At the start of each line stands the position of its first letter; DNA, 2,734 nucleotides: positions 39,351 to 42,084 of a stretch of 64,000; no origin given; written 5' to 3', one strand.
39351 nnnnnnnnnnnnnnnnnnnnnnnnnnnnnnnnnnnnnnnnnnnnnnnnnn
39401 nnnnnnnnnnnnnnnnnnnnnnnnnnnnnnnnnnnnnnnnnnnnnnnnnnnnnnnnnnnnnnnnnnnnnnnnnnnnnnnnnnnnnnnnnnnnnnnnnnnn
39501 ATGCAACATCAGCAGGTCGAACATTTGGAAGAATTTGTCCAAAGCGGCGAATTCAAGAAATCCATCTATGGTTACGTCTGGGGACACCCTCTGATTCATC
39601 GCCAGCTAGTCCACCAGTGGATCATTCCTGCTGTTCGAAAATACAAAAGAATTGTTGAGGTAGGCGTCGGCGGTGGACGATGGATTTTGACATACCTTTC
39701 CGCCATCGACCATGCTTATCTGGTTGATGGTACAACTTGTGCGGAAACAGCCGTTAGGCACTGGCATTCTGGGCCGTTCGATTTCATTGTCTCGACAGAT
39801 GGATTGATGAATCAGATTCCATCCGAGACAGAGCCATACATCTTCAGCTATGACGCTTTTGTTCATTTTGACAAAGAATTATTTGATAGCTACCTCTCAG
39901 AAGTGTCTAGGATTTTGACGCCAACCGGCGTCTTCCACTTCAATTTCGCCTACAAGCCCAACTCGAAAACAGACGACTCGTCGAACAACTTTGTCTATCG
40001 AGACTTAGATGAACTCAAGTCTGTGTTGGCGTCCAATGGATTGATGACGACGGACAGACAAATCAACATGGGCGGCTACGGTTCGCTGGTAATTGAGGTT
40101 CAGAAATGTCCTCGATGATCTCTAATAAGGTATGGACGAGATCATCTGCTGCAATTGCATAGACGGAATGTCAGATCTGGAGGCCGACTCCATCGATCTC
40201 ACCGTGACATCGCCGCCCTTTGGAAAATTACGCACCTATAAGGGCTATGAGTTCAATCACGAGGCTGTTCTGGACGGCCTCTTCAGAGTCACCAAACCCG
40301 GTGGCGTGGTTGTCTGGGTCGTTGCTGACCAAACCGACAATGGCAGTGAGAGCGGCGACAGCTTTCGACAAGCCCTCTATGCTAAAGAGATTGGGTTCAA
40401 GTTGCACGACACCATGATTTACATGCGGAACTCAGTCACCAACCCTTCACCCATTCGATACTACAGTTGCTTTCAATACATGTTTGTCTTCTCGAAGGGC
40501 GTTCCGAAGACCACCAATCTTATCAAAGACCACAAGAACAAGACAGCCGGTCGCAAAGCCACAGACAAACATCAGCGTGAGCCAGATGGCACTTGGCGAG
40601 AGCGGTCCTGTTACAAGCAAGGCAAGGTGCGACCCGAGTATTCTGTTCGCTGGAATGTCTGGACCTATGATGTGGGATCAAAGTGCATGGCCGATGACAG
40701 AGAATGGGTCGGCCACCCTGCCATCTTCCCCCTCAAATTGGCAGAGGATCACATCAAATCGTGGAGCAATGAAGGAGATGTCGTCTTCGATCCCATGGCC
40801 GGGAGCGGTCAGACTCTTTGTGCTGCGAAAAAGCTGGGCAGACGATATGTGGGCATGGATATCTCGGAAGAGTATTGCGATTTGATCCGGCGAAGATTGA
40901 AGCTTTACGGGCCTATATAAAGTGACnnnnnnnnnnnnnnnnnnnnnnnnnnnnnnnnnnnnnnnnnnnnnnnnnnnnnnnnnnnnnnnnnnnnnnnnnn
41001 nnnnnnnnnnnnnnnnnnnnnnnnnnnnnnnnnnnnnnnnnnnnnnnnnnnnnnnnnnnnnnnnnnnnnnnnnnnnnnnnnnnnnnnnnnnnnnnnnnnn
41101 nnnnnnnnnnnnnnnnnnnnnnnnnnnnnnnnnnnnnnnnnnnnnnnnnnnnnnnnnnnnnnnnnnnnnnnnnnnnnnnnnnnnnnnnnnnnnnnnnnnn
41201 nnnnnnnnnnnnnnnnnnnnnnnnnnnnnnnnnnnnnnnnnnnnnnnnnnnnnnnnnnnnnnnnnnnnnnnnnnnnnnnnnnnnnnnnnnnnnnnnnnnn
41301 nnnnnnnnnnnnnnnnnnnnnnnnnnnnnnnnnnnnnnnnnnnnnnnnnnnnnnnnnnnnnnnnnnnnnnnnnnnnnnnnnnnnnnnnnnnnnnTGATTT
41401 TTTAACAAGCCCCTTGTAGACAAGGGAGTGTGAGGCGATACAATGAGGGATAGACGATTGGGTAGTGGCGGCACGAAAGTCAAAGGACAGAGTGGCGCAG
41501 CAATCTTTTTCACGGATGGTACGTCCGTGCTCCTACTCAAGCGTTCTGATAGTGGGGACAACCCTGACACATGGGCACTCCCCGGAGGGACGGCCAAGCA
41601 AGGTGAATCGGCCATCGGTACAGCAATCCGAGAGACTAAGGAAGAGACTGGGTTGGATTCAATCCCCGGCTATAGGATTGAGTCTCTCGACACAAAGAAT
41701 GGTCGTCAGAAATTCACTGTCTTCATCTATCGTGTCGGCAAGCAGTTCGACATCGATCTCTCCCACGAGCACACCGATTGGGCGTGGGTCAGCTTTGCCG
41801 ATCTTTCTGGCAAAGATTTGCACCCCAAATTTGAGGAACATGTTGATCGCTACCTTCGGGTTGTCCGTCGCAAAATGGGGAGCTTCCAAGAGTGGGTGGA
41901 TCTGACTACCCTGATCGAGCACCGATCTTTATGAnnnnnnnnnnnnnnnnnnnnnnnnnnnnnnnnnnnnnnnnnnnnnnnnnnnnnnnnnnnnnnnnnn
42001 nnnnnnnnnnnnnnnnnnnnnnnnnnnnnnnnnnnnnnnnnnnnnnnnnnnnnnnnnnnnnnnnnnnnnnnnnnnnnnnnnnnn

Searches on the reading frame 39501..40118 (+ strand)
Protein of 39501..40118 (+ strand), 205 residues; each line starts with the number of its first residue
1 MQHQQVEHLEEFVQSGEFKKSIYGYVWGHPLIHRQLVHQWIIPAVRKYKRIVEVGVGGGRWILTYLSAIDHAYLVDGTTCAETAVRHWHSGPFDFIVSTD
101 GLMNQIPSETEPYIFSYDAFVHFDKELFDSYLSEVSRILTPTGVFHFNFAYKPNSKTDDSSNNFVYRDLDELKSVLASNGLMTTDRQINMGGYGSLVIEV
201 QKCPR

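Call 68: search_protein_families(library=pfam, proteins=[window:39501-40118:+], max_evalue=0.01)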
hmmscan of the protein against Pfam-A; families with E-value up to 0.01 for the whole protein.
window:39501-40118:+ (205 aa): 2 families
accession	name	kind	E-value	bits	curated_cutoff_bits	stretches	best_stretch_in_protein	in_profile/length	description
PF13649.12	Methyltransf_25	-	0.00025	22.1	27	1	51-143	1-97/97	Methyltransferase domain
PF08241.18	Methyltransf_11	-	0.0053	17.8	21.2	0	52-146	1-94/95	Methyltransferase domain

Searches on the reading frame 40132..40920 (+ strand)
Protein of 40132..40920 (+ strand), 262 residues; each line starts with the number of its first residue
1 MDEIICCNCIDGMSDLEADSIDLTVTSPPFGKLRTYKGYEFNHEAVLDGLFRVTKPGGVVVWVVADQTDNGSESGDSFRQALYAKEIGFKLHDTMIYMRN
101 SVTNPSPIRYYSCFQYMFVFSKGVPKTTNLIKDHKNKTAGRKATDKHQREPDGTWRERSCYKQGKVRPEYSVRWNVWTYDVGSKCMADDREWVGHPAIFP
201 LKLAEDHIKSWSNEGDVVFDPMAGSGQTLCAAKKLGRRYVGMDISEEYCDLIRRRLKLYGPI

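Call 68: search_protein_families(library=pfam, proteins=[window:40132-40920:+], max_evalue=0.01)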
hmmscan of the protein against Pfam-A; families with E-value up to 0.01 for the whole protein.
window:40132-40920:+ (262 aa): 5 families
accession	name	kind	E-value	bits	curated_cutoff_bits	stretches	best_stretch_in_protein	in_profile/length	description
PF01555.25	N6_N4_Mtase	-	5.2e-39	134.9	26.7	1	21-252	1-219/221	DNA methylase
PF08241.18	Methyltransf_11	-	0.00012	23.1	21.2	0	223-257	5-39/95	Methyltransferase domain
PF13649.12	Methyltransf_25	-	0.0005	21.1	27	0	219-257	2-42/97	Methyltransferase domain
PF08242.18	Methyltransf_12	-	0.0065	17.6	30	0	223-258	5-42/98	Methyltransferase domain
PF01170.24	UPF0020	-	0.0083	16.3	22.3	0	213-240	27-54/197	RMKL-like, methyltransferase domain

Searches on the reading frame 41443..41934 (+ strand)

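Call 68: search_protein_families(library=pfam, proteins=[window:41443-41934:+], max_evalue=0.01)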
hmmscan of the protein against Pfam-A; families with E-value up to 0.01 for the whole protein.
window:41443-41934:+ (163 aa): 2 families
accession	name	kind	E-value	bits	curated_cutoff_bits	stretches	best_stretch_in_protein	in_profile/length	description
PF00293.34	NUDIX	-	2.5e-18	66.8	21.1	1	18-128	5-124/134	NUDIX domain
PF14815.12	NUDIX_4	-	0.0001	22.5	35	1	21-126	4-103/113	NUDIX domain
